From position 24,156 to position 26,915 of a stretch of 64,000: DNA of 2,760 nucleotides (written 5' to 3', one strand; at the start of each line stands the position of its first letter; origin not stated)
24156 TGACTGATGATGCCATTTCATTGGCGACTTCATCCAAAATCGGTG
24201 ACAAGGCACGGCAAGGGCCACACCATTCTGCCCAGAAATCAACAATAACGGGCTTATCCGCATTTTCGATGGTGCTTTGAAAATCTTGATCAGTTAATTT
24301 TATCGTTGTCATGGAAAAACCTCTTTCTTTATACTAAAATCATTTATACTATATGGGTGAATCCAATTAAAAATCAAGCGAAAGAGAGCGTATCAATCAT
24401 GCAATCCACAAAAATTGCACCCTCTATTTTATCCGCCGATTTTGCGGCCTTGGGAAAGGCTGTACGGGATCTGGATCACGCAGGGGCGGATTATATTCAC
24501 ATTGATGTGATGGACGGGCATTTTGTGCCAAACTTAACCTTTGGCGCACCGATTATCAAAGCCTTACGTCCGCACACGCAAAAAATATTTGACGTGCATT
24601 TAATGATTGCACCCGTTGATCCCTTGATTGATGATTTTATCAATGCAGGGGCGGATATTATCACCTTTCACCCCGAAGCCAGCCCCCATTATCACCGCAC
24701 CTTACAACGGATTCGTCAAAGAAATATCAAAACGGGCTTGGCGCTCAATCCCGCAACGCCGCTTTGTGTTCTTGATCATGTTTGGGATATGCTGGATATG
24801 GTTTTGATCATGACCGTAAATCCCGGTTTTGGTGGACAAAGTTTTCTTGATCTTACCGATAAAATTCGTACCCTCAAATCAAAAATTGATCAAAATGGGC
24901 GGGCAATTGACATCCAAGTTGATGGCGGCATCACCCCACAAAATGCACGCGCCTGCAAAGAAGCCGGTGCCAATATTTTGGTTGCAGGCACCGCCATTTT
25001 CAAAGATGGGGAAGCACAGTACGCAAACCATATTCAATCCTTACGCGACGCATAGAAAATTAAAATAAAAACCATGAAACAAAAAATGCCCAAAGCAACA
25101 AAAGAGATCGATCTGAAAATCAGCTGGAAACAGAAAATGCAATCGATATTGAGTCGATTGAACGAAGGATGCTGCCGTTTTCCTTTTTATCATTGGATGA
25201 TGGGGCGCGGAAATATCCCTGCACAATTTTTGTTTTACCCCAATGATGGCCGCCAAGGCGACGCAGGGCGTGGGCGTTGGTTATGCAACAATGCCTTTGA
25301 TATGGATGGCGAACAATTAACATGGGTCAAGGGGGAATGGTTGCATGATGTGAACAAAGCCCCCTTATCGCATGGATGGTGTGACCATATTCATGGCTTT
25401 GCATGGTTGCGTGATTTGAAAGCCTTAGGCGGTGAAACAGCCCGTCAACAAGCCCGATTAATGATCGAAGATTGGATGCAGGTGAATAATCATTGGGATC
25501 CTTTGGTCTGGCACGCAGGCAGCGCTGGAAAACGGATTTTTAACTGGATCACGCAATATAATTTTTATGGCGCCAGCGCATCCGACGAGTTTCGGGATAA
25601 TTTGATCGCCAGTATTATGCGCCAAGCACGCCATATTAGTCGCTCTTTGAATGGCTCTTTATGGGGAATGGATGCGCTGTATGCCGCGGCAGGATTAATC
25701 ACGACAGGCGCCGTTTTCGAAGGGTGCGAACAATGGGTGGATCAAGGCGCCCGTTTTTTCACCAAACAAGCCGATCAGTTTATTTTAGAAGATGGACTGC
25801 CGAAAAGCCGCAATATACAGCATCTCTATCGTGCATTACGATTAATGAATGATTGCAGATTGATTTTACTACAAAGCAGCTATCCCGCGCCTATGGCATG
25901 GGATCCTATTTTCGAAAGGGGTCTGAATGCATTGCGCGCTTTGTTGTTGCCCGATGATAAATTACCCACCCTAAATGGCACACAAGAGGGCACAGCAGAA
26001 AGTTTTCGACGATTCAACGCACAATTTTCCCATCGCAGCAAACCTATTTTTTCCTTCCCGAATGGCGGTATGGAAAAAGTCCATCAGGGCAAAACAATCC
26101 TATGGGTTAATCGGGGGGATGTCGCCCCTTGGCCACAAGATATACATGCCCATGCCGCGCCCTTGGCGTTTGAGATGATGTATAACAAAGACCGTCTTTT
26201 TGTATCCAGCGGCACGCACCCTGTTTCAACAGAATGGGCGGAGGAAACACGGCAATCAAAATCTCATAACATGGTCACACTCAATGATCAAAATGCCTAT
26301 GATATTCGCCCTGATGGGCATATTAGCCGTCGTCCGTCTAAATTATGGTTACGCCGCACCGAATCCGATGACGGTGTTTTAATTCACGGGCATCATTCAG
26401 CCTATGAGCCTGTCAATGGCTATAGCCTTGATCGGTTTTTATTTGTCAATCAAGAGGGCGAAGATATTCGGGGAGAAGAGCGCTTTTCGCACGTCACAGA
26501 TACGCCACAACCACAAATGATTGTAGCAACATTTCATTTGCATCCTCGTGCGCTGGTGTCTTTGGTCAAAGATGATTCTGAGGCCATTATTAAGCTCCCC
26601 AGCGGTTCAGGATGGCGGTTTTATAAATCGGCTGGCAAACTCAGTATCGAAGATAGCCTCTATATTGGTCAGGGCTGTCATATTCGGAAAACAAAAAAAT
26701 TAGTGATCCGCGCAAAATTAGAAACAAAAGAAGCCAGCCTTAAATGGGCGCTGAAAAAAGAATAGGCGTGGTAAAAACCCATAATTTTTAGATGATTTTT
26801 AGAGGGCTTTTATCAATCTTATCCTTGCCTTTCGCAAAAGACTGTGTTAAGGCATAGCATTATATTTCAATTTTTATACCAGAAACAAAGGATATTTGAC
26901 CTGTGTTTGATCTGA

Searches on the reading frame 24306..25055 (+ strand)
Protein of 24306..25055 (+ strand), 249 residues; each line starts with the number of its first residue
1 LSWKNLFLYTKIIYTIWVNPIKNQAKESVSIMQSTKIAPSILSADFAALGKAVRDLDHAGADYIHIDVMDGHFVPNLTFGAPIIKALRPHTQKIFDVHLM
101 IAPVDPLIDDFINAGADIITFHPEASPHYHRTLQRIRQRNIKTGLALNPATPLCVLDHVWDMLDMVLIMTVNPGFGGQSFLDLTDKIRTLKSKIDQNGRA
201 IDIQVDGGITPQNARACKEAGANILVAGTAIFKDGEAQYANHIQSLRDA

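Call 8: search_protein_families(library=ncbifam, proteins=[window:24306-25055:+], max_evalue=0.001)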
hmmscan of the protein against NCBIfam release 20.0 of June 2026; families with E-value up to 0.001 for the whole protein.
window:24306-25055:+ (249 aa): 9 families
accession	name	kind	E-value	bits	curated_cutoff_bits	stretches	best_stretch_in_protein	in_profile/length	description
TIGR01163.1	rpe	equivalog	2.7e-83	278.5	212.6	1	36-247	1-211/211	ribulose-phosphate 3-epimerase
NF004076.0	PRK05581.1-4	subfamily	2.8e-73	245.8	165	1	32-244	2-215/221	ribulose-phosphate 3-epimerase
NF007266.0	PRK09722.1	equivalog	1.4e-49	168.6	271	1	34-230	2-199/230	D-allulose 6-phosphate 3-epimerase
NF005944.0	PRK08005.1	equivalog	4.1e-28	98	376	1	38-236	4-199/210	ribulose-phosphate 3 epimerase family protein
NF005986.0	PRK08091.1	equivalog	1.6e-25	90.4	264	1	29-238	7-217/229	ribulose-phosphate 3-epimerase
NF010658.0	PRK14057.1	equivalog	2e-22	80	530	1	28-235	13-228/254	epimerase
TIGR03128.2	RuMP_HxlA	equivalog_domain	0.00044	20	200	0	193-244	150-202/205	3-hexulose-6-phosphate synthase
NF005442.0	PRK07028.1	equivalog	0.00092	17.9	593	0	185-239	149-201/430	bifunctional hexulose-6-phosphate synthase/ribonuclease regulator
NF003198.0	PRK04169.1-2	subfamily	0.00095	18.3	247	0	202-241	199-240/249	geranylgeranylglyceryl/heptaprenylglyceryl phosphate synthase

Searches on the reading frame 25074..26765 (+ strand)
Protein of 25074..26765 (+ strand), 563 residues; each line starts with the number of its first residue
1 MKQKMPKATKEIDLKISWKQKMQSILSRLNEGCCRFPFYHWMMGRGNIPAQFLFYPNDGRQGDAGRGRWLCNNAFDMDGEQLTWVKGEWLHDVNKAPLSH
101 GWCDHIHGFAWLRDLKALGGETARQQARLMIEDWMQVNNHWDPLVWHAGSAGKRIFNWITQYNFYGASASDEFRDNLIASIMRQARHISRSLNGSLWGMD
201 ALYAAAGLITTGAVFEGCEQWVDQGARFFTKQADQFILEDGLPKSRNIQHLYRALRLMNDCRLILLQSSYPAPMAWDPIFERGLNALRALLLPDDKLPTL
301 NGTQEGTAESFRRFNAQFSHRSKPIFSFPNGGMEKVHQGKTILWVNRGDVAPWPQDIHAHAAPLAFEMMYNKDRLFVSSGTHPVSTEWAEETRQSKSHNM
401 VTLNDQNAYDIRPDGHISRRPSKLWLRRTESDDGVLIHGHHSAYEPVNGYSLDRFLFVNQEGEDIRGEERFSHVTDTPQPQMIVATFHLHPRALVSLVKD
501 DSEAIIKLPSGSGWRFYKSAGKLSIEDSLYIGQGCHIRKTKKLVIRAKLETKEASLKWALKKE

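Call 8: search_protein_families(library=ncbifam, proteins=[window:25074-26765:+], max_evalue=0.001)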
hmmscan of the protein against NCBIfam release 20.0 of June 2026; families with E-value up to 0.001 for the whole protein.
window:25074-26765:+ (563 aa): 0 families

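Call 9: search_protein_families(library=pfam, proteins=[window:25074-26765:+], max_evalue=0.01)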
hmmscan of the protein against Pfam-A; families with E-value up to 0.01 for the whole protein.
window:25074-26765:+ (563 aa): 2 families
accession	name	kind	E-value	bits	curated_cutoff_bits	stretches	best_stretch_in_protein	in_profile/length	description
PF07940.18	Hepar_II_III_C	-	4.9e-38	131.4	24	1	321-559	2-237/237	Heparinase II/III-like, C-terminal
PF16889.11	Hepar_II_III_N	-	7.8e-06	25.9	22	1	133-318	132-332/340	Heparinase II/III N-terminus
